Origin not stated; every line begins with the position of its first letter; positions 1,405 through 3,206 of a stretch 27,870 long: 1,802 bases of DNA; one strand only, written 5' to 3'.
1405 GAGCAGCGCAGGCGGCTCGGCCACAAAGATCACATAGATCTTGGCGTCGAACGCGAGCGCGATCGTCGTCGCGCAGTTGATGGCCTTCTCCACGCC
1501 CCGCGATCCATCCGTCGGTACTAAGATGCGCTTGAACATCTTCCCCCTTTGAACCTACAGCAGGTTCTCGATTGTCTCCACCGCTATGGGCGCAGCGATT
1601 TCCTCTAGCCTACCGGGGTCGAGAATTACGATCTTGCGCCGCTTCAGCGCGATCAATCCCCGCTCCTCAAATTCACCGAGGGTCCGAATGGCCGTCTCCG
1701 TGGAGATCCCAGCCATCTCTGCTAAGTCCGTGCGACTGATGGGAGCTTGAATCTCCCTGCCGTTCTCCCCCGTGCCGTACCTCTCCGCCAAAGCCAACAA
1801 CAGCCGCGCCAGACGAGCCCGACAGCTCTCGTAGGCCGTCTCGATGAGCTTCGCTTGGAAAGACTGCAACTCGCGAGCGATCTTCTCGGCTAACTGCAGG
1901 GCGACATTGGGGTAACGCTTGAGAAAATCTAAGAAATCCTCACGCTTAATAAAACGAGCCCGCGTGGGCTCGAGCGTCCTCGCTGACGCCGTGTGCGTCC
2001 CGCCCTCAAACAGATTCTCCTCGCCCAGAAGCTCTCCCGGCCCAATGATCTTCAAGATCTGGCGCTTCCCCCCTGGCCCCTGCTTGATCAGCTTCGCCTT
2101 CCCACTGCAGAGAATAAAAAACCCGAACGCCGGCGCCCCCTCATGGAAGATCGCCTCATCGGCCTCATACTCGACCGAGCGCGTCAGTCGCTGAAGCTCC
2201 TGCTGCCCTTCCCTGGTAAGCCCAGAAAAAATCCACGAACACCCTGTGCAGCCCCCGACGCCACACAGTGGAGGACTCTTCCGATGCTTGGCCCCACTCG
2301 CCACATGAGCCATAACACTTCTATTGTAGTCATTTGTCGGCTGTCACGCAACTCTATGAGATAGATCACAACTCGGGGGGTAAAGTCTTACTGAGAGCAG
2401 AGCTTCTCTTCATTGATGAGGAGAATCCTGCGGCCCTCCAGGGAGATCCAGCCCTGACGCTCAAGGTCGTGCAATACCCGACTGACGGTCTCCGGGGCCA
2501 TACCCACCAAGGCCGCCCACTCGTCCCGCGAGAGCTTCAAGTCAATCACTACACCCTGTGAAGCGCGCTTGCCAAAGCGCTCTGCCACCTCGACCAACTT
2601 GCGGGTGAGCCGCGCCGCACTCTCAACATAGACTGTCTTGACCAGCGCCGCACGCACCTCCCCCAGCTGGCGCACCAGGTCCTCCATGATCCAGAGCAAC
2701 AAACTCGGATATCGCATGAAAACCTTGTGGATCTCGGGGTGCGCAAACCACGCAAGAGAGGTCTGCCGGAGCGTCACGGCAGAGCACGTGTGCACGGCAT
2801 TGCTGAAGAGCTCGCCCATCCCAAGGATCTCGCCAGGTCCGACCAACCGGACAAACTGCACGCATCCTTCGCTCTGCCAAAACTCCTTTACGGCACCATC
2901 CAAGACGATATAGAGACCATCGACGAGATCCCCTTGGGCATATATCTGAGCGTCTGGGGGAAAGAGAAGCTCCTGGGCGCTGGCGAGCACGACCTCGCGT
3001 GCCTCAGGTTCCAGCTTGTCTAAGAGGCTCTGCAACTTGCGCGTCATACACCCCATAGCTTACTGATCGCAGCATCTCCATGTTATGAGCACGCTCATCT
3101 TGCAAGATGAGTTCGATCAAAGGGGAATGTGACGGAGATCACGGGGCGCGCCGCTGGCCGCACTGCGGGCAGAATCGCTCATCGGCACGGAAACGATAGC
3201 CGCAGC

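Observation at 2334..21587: Recurrent tandem Crp/Fnr-type operator pairs, 22 bp apart, in front of seven putative transcription units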

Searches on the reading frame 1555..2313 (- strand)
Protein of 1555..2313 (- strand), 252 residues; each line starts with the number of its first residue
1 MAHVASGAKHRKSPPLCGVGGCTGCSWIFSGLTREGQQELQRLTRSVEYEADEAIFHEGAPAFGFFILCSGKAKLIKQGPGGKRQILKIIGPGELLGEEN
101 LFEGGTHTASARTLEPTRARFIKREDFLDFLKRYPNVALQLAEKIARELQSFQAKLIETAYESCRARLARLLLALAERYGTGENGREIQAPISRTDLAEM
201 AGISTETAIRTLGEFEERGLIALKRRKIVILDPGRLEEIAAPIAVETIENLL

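Call 4: search_protein_families(library=pfam, proteins=[window:1555-2313:-])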
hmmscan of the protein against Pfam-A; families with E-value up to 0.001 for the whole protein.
window:1555-2313:- (252 aa): 4 families
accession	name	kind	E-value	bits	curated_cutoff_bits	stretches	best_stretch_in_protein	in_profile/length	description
PF00027.35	cNMP_binding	-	2.9e-23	82.1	27.5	1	47-134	2-89/89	Cyclic nucleotide-binding domain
PF13545.12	HTH_Crp_2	-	1.9e-20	73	27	1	166-239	1-70/70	Crp-like helix-turn-helix domain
PF25213.1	HVO_A0261_N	-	2.5e-06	27.7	35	1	190-224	23-57/86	HVO_A0261 N-terminal domain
PF00325.26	Crp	-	9e-06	25.8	21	1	192-221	3-32/32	Bacterial regulatory proteins, crp family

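Call 31: search_solved_structures(query=window:1555-2313:-, show_alignments=2, max_evalue=1e-8)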
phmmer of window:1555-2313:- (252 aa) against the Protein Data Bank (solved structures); distinct sequences matched with E-value up to 1e-8: 57.
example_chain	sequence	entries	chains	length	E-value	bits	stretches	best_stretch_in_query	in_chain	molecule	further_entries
3h3u_A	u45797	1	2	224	1.5e-30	110.1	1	27-237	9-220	PROBABLE TRANSCRIPTIONAL REGULATORY PROTEIN (PROBABLY CRP/FNR-FAMILY)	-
3mzh_A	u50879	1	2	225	1.6e-30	110.1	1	27-237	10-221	PROBABLE TRANSCRIPTIONAL REGULATORY PROTEIN (PROBABLY CRP/FNR-FAMILY)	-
3d0s_A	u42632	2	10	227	1.6e-30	110.1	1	27-237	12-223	TRANSCRIPTIONAL REGULATORY PROTEIN | PROBABLE TRANSCRIPTIONAL REGULATORY PROTEIN (PROBABLY CRP/ FNR-FAMILY)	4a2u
3i54_A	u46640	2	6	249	2.2e-30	109.6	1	27-237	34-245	Transcriptional regulator, Crp/Fnr family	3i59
3r6s_A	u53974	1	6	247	1.8e-29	106.6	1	16-236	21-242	transcription regulator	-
4byy_A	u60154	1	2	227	3.6e-29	105.6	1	26-236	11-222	TRANSCRIPTIONAL REGULATOR, CRP/FNR FAMILY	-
4cyd_A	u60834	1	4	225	4.1e-29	105.4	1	26-236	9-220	PROBABLE TRANSCRIPTION REGULATOR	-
4ev0_A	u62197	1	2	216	4.8e-24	88.8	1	41-242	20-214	Transcription regulator, Crp family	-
7ets_A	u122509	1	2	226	3.5e-23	86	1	37-236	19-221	Crp/Fnr family transcriptional regulator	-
2gau_A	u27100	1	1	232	4.4e-20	75.9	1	32-240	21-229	transcriptional regulator, Crp/Fnr family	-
4i09_A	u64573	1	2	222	3.8e-16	63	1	48-230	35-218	Catabolite gene activator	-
2pqq_A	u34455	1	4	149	5.1e-16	62.6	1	28-152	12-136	Putative transcriptional regulator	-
1hw5_A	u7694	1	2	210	5.9e-16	62.4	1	48-230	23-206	CATABOLITE GENE ACTIVATOR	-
4i02_A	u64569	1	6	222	7.2e-16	62.1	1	48-230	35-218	Catabolite gene activator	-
1i5z_A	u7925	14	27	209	8.1e-16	61.9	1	48-230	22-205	CATABOLITE GENE ACTIVATOR PROTEIN | CATABOLITE GENE ACTIVATOR PROTEIN (CAP) | PROTEIN (CATABOLITE GENE ACTIVATOR PROTEIN (CAP))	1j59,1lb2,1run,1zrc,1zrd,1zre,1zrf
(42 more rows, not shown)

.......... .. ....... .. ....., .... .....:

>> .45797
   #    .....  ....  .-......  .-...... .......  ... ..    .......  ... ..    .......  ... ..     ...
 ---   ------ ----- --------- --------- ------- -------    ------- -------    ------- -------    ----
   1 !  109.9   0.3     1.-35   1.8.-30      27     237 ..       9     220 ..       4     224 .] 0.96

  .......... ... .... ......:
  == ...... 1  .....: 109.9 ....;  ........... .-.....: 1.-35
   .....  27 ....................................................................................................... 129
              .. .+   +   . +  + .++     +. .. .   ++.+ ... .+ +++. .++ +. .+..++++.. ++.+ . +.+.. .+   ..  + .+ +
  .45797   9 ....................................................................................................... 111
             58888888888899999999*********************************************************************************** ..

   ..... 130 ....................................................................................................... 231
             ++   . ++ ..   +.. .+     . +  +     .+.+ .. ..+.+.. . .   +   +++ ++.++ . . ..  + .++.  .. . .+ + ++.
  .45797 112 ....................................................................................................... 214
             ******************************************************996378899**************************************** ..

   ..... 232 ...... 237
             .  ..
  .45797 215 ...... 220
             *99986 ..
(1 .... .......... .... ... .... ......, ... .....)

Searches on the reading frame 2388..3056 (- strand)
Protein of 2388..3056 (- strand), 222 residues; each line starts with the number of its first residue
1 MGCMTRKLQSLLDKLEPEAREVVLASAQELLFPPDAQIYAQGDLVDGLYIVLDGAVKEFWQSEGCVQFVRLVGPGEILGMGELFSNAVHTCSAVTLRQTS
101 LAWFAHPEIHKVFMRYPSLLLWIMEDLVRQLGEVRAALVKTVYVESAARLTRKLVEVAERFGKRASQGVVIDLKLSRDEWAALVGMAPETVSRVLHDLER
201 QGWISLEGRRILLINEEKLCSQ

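Call 4: search_protein_families(library=pfam, proteins=[window:2388-3056:-])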
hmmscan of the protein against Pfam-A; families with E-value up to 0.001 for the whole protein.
window:2388-3056:- (222 aa): 3 families
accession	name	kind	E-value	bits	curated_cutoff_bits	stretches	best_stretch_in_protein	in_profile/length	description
PF13545.12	HTH_Crp_2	-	3e-17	62.8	27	1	148-220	1-68/70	Crp-like helix-turn-helix domain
PF00027.35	cNMP_binding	-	6.3e-14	52.2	27.5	1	32-116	4-89/89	Cyclic nucleotide-binding domain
PF00325.26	Crp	-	7.1e-08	32.5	21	1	173-204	1-32/32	Bacterial regulatory proteins, crp family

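Call 30: search_solved_structures(query=window:2388-3056:-, show_alignments=2, max_evalue=1e-8)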
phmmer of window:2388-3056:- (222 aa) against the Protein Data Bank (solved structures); distinct sequences matched with E-value up to 1e-8: 32.
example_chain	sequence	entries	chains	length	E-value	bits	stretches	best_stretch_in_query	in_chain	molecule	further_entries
4cyd_A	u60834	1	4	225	1.2e-23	87.1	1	14-220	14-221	PROBABLE TRANSCRIPTION REGULATOR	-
4byy_A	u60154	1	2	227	1.2e-23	87.1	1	14-220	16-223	TRANSCRIPTIONAL REGULATOR, CRP/FNR FAMILY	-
3r6s_A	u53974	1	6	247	1.6e-23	86.7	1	14-220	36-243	transcription regulator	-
3h3u_A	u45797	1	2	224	2.6e-23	86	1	12-220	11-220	PROBABLE TRANSCRIPTIONAL REGULATORY PROTEIN (PROBABLY CRP/FNR-FAMILY)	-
3mzh_A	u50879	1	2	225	2.6e-23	85.9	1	12-220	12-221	PROBABLE TRANSCRIPTIONAL REGULATORY PROTEIN (PROBABLY CRP/FNR-FAMILY)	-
3d0s_A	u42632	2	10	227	2.7e-23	85.9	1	12-220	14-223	TRANSCRIPTIONAL REGULATORY PROTEIN | PROBABLE TRANSCRIPTIONAL REGULATORY PROTEIN (PROBABLY CRP/ FNR-FAMILY)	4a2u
3i54_A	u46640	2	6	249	3.7e-23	85.4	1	12-220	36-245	Transcriptional regulator, Crp/Fnr family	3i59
7ets_A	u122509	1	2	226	4.8e-20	75.3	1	18-214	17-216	Crp/Fnr family transcriptional regulator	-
4ev0_A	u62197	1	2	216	3.6e-16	62.6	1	11-206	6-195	Transcription regulator, Crp family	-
2gau_A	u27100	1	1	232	1e-13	54.6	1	5-219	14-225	transcriptional regulator, Crp/Fnr family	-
4i02_A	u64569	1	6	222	2.6e-10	43.5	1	31-213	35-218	Catabolite gene activator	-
4i09_A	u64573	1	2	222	3e-10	43.3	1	31-213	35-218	Catabolite gene activator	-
1hw5_A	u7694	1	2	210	4e-10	42.8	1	31-213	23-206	CATABOLITE GENE ACTIVATOR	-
1g6n_A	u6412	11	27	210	5.9e-10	42.3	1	31-213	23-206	CATABOLITE GENE ACTIVATOR PROTEIN | PROTEIN (CATABOLITE GENE ACTIVATOR PROTEIN) | Catabolite gene activator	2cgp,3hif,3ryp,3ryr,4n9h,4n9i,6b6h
1i5z_A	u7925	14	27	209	5.9e-10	42.3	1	31-213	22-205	CATABOLITE GENE ACTIVATOR PROTEIN | CATABOLITE GENE ACTIVATOR PROTEIN (CAP) | PROTEIN (CATABOLITE GENE ACTIVATOR PROTEIN (CAP))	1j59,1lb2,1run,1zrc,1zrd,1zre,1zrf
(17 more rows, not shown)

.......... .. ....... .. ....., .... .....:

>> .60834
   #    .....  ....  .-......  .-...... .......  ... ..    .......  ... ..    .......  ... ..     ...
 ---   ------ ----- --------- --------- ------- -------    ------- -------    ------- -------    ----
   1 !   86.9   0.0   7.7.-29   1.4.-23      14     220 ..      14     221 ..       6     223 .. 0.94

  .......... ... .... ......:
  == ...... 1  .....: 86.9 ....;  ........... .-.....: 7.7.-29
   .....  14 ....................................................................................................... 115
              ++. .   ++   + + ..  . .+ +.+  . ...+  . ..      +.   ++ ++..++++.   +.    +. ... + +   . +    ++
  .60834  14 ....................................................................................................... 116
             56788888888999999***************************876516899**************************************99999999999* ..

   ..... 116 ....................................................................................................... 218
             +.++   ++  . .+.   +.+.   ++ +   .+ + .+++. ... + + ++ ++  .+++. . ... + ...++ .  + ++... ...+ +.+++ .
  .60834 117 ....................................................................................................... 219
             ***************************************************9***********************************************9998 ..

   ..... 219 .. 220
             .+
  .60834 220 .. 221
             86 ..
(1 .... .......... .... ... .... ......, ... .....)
